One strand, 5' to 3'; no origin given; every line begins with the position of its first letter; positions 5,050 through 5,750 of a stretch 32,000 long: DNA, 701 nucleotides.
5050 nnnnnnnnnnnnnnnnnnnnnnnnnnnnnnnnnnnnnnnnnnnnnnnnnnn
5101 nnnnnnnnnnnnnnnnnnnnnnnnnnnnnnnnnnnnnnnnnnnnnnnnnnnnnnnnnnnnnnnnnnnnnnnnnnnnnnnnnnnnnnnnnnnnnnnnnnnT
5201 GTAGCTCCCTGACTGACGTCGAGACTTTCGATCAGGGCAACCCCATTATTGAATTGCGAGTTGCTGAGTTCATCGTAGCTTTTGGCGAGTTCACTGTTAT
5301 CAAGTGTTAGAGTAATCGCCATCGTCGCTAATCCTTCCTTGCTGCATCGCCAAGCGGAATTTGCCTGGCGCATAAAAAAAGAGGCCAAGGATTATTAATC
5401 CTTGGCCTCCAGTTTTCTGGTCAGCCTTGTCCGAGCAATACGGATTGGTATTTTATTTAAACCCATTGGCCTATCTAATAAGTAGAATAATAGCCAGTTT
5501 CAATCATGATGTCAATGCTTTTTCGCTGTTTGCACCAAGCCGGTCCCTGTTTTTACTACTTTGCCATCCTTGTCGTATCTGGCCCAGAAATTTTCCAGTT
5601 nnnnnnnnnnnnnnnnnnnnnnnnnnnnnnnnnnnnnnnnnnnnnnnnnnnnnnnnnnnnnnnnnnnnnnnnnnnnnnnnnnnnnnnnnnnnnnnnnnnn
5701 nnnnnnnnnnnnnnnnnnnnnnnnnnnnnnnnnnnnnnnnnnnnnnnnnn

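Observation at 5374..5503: Candidate new cis-regulatory RNA: conserved hairpin fused to a terminator, ahead of the methyltransferase/ABC genes (copy c1)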

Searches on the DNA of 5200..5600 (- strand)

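Call 9: search_rna_families(source=window, start=5200, end=5600, threshold=evalue, max_evalue=10)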
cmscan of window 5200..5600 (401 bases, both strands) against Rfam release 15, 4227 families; matches with E-value up to 10: 9.
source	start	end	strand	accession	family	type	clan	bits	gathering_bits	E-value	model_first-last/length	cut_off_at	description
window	5372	5507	+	RF00101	SraC_RyeA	Gene; sRNA;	CL00105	19.3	37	0.33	1-145/145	no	SraC/RyeA RNA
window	5384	5410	+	RF04343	Plastid-psbA-2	Cis-reg;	CL00153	16.4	55.8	2.3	1-60/60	no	Plastid-psbA-2 3UTR RNA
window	5368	5422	+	RF00742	MIR162_1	Gene; miRNA;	CL00150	15.5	75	1.2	1-112/112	no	MIR162_1 microRNA precursor family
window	5367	5443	-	RF00519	suhB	Gene; sRNA;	CL00108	15.2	41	1.3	1-77/77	no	Makes More Granules Regulator RNA (mmgR)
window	5380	5410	-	RF03560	mir-3926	Gene; miRNA;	-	14.5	82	9.1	1-63/63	no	mir-3926 microRNA precursor family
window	5562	5600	-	RF00462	IRES_APC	Cis-reg; IRES;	-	14.4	50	5.5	12-53/53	5'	APC internal ribosome entry site (IRES)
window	5380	5406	-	RF04343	Plastid-psbA-2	Cis-reg;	CL00153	14.1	55.8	9.3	1-60/60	no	Plastid-psbA-2 3UTR RNA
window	5371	5425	-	RF02893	RpsF_leader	Cis-reg; leader;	-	13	37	7.4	1-85/85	no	RpsF leader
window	5282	5361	-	RF01866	ceN33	Gene; snRNA; snoRNA; CD-box;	-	12.4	75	9.2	1-118/118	no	C. elegans snoRNA ceN33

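Call 43: build_rna_model(alignment_id=A4, structure=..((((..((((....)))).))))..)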
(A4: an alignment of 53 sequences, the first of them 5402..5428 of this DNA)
Model R1 built from alignment A4 (53 sequences, 27 columns); structure: as given.
model positions 27; base pairs 8; branch points 0; effective number of sequences 53; information 1.389 bits per position. Calibrated on 0.2 Mb of random sequence (short: E-values are rough).
structure used (alignment columns):
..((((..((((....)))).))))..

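Call 46: search_with_rna_model(model_id=R1, sources=[window, L121, L122, L123, L124, L125, L126, L127, L128, L129, L130, L131, L132, L133, L134, L135, L136, L137, L138, L139, L140, L141, L142, L143, L144, L145, L146, L147, L148, L149, L150, L151, L152, L153, L154, L155, L156, L157, L158, L159, L160, L161, L162, L163, L164, L165, L166, L167, L168, L169, L170, L171, L172, L173, L174, L175, L176, L177, L178, L179, L180, L181, L182, L183, L184, L185, L186, L187, L188, L189, L190, L191, L192, L193, L194, L195, L196, L197, L198, L199, L200], max_evalue=1, make_alignment=true)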
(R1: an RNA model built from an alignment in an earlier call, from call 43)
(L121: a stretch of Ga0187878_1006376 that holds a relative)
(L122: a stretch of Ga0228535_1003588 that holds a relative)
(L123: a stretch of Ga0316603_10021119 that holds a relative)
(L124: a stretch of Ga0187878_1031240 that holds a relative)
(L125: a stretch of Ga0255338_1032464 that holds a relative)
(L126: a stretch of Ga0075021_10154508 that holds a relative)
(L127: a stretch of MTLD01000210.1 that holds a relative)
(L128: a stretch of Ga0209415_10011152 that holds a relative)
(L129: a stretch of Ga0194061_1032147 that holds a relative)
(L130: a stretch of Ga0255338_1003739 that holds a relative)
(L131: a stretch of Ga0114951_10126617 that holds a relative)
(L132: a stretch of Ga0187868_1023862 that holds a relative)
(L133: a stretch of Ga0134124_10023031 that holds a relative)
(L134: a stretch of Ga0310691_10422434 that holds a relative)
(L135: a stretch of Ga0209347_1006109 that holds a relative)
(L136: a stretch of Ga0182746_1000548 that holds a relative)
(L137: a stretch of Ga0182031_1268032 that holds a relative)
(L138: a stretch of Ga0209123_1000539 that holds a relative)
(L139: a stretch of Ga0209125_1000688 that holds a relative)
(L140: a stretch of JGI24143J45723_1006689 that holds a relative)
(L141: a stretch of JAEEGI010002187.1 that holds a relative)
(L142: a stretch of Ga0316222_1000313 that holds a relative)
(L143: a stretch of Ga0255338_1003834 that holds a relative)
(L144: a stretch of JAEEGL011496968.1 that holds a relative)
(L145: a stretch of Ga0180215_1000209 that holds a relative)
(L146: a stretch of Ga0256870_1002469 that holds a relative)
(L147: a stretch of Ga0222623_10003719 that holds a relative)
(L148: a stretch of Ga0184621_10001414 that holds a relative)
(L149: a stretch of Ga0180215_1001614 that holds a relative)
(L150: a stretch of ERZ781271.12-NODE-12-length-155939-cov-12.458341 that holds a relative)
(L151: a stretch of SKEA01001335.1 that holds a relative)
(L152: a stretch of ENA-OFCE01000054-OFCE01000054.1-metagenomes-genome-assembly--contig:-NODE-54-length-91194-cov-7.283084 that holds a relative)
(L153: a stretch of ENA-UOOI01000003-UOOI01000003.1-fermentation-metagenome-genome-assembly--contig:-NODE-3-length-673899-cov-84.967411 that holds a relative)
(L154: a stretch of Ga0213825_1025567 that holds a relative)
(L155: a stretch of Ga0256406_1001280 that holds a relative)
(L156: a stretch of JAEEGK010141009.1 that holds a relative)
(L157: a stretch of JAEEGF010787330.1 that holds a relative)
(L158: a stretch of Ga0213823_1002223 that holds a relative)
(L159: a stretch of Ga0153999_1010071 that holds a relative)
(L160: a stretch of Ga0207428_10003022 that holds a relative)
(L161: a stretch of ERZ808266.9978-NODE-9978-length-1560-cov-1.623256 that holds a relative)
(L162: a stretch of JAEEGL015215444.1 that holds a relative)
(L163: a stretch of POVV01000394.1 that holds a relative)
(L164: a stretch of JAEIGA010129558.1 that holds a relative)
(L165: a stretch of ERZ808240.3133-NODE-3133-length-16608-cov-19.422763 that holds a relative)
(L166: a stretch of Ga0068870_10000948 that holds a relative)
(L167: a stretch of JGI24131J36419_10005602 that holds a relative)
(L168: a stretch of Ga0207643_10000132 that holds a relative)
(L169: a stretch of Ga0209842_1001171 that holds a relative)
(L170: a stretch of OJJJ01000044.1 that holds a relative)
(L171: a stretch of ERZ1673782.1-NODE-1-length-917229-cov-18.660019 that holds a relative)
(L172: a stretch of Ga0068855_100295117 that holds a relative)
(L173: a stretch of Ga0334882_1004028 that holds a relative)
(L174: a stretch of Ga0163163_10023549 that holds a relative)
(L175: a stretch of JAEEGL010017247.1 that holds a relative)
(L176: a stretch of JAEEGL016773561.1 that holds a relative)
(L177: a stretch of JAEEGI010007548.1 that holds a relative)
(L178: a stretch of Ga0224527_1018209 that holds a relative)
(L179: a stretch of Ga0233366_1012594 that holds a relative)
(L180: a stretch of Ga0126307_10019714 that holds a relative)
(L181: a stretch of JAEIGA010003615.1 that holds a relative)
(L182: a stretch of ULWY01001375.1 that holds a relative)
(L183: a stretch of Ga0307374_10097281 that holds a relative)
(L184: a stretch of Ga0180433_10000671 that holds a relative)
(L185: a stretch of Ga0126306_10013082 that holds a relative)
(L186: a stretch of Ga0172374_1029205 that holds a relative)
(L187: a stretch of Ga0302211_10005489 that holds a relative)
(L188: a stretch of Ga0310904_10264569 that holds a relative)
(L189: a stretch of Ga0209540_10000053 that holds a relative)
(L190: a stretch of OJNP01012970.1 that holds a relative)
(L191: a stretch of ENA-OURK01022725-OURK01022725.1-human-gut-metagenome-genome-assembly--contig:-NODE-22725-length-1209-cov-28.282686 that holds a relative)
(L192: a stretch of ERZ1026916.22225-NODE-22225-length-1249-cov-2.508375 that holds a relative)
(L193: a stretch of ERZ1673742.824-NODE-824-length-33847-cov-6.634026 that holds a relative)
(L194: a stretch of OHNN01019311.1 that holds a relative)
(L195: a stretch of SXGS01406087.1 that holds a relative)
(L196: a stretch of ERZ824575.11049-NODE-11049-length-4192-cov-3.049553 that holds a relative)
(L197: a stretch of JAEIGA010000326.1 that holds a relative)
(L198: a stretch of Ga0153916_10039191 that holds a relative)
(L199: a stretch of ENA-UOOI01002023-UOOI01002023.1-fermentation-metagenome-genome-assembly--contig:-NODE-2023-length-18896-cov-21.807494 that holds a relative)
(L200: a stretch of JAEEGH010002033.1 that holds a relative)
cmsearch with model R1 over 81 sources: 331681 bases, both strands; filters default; matches with E-value up to 1: 64.
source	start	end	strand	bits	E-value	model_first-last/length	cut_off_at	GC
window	5402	5428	-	42.6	1.4e-11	1-27/27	no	0.52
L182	2605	2631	+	40.8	6e-11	1-27/27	no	0.37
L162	2626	2652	+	40.3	9.4e-11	1-27/27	no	0.41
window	10352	10378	-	39.2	2.3e-10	1-27/27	no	0.59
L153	2667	2693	+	37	1.3e-09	1-27/27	no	0.67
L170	2619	2645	+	36.5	2e-09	1-27/27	no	0.44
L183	603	629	+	36.3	2.4e-09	1-27/27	no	0.63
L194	558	584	+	36.2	2.7e-09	1-27/27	no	0.56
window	8308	8334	-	36.1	2.9e-09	1-27/27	no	0.56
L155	2709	2735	+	35.5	4.7e-09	1-27/27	no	0.63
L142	4932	4959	+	32.7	4.9e-08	1-27/27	no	0.57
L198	1576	1602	+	32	8.5e-08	1-27/27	no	0.52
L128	3605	3632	+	31.9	9.4e-08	1-27/27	no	0.57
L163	2601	2628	+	31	1.8e-07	1-27/27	no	0.46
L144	1412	1438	+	30.8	2.3e-07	1-27/27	no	0.48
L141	2671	2697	+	30.3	3.5e-07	1-27/27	no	0.52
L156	1905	1931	+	30.3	3.5e-07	1-27/27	no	0.52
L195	2640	2666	+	30.1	4.1e-07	1-27/27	no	0.67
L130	2727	2753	+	29.9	4.7e-07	1-27/27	no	0.59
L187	222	248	+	29.8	5.3e-07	1-27/27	no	0.67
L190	1866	1893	+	29.4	7.3e-07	1-27/27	no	0.54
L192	1196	1223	+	29.4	7.3e-07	1-27/27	no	0.54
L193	2646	2673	+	29.4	7.3e-07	1-27/27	no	0.54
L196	824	851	+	29.4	7.3e-07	1-27/27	no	0.54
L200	2619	2645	+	28.9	1.1e-06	1-27/27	no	0.33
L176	2617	2643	+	28.8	1.2e-06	1-27/27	no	0.41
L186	757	784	+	28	2.2e-06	1-27/27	no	0.61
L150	2623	2649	+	27.9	2.5e-06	1-27/27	no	0.33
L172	305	331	+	27.8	2.6e-06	1-27/27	no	0.67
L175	4919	4945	+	27.8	2.7e-06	1-27/27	no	0.41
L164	2652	2678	+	27.7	3e-06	1-27/27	no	0.56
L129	1768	1794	+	27.5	3.3e-06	1-27/27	no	0.56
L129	34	60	+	26.9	5.4e-06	1-27/27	no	0.44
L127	2704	2730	+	25.7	1.5e-05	1-27/27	no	0.67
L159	354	380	+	23.4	0.0001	1-27/27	no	0.48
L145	2624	2651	+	20.9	0.00079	1-27/27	no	0.39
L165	2589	2616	+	20.6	0.00096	1-27/27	no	0.39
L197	2601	2628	+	20.6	0.00096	1-27/27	no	0.39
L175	2625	2652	+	20.4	0.0012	1-27/27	no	0.39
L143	4773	4799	+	20.2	0.0013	1-27/27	no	0.59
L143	3408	3435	+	20.2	0.0014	1-27/27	no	0.5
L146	1267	1294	+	19.7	0.002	1-27/27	no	0.39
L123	2721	2748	+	19.7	0.0021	1-27/27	no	0.43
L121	2099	2125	+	19.7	0.0021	1-27/27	no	0.41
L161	812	839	+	19.7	0.0021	1-27/27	no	0.43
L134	126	153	+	19.6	0.0022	1-27/27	no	0.43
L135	2707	2734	+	19.5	0.0025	1-27/27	no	0.43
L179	1584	1611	+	19.1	0.0035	1-27/27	no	0.46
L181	2654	2681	+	19.1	0.0035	1-27/27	no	0.46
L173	3270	3296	+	19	0.0037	1-27/27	no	0.3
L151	4224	4251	+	19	0.0037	1-27/27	no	0.32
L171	2605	2632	+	18.6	0.005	1-27/27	no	0.46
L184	2605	2632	+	18.6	0.005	1-27/27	no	0.46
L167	2679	2706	+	18.3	0.0067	1-27/27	no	0.61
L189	2644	2671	+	18.3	0.0067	1-27/27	no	0.61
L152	4947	4973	+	18.2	0.0074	1-27/27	no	0.52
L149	2630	2657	+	17.9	0.0089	1-27/27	no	0.57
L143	2608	2635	+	15.7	0.056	1-27/27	no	0.54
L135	1527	1553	+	15.5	0.069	1-27/27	no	0.44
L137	1277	1303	+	14.5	0.15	1-27/27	no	0.59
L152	2759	2785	+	14.3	0.18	1-27/27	no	0.59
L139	2696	2722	+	13.5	0.35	1-27/27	no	0.63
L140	2696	2722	+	13.5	0.35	1-27/27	no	0.63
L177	4090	4125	+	13.3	0.41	1-27/27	no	0.44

Alignment A5: 64 matches aligned to the model, 46 columns, each read 5' to 3' on its own strand. Consensus structure (alignment columns), stored with it:
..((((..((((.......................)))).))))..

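Call 83: search_with_rna_model(model_id=R1, sources=[L201, L202], max_evalue=10, filters=off, show_alignments=3)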
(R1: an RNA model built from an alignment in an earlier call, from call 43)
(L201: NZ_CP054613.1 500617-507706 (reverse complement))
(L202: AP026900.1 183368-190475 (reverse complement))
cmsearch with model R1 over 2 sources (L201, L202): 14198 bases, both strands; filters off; matches with E-value up to 10: 21.
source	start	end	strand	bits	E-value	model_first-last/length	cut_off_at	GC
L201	371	388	+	11.6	0.068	1-27/27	no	0.5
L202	6336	6358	-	10.3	0.21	1-27/27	no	0.7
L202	705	716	+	10.2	0.23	9-20/27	no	0.58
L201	3781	3801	-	9.7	0.34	1-27/27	no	0.48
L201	2778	2801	+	9.4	0.43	1-27/27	no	0.58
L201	3352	3361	-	9.3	0.45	10-19/27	no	0.4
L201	5279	5299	+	8.3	1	1-27/27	no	0.57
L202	602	621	-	7.4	2.3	1-27/27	no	0.6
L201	4301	4314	+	6.5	4.7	1-27/27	no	0.5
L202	4606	4619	-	6.3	5.5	1-27/27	no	0.71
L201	440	456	-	6.3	5.6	1-27/27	no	0.24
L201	4165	4183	+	6.3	5.7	1-27/27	no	0.63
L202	3557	3581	+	6.2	6.1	1-27/27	no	0.68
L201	1638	1652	+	6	6.8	1-27/27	no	0.67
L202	5596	5616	+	6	6.9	1-27/27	no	0.67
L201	1716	1741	+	5.9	7.7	1-27/27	no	0.5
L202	4533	4556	-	5.8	8.5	1-27/27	no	0.62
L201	1378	1397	-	5.7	8.6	1-27/27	no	0.55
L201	4015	4036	+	5.7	9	1-27/27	no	0.59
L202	5941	5959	+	5.6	9.4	1-27/27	no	0.68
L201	3765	3788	+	5.6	9.5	1-27/27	no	0.58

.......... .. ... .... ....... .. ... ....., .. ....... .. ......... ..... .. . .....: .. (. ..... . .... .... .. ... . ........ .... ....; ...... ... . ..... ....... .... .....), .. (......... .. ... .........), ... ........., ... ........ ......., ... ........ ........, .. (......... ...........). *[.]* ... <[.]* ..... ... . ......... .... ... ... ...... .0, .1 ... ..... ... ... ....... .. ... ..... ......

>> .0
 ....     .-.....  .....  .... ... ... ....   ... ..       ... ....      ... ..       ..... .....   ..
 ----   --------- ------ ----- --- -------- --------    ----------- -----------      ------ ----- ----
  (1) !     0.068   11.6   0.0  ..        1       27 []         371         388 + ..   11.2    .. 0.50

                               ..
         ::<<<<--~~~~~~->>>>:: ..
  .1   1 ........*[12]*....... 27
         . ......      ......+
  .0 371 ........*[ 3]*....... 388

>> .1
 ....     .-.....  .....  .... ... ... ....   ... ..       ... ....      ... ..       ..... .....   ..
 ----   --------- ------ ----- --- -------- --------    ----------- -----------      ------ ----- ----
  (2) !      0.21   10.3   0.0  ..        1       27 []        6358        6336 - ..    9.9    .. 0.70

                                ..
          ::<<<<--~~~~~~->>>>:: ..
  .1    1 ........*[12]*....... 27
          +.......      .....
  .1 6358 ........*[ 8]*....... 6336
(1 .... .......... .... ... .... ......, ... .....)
